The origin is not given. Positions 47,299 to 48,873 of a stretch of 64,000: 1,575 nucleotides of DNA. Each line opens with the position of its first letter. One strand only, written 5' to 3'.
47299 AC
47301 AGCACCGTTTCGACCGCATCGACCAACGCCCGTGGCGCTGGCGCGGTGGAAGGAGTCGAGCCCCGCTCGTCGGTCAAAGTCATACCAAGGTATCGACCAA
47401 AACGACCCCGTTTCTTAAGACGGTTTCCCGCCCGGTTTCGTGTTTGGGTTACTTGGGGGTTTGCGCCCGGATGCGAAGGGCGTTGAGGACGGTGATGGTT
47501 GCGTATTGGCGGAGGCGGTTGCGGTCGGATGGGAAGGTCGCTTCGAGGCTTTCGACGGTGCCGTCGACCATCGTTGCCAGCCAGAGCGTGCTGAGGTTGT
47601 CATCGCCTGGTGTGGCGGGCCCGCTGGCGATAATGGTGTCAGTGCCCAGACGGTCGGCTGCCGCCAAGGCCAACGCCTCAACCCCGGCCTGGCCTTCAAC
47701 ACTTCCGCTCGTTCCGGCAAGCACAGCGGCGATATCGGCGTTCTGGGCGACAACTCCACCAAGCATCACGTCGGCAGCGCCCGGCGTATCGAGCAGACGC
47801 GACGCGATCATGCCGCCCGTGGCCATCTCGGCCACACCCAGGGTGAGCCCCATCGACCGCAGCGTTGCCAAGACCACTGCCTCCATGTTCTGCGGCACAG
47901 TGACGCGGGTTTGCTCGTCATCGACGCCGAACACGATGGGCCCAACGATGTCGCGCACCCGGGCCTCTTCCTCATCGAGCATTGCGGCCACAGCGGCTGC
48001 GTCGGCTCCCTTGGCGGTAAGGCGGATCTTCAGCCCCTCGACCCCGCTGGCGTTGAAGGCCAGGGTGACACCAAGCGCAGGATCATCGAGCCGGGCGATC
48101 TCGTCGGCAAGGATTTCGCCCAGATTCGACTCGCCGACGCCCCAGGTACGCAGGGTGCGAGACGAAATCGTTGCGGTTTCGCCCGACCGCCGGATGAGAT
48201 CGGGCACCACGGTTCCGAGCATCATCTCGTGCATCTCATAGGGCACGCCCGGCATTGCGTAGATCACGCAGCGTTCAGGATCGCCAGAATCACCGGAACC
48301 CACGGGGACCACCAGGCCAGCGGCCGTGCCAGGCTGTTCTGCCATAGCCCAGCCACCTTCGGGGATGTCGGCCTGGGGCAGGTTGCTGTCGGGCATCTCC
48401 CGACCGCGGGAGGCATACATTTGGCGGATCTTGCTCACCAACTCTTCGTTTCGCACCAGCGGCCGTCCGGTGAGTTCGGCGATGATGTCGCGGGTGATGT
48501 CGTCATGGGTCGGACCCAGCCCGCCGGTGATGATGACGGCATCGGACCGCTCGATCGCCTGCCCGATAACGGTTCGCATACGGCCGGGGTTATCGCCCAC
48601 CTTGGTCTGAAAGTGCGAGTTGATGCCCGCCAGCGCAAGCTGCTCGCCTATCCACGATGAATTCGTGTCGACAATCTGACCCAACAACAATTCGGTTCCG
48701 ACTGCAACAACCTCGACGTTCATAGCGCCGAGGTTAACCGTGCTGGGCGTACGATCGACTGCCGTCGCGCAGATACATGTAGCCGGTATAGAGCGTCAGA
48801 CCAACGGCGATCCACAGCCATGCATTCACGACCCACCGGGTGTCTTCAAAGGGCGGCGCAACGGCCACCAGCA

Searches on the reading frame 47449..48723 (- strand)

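Call 51: search_protein_families(library=pfam, proteins=[window:47449-48723:-], max_evalue=0.001)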
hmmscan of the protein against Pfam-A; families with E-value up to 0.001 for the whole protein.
window:47449-48723:- (424 aa): 3 families
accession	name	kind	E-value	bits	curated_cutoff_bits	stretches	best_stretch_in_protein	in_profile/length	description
PF00994.29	MoCF_biosynth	-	3.4e-35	121.3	26.6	1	4-176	1-142/144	Probable molybdopterin binding domain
PF02464.23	CinA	-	9e-16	58.3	23.5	1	279-417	3-152/155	Competence-damaged protein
PF18146.6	CinA_KH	-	1.6e-14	54.2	27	1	188-266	1-73/73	Damage-inducible protein CinA KH domain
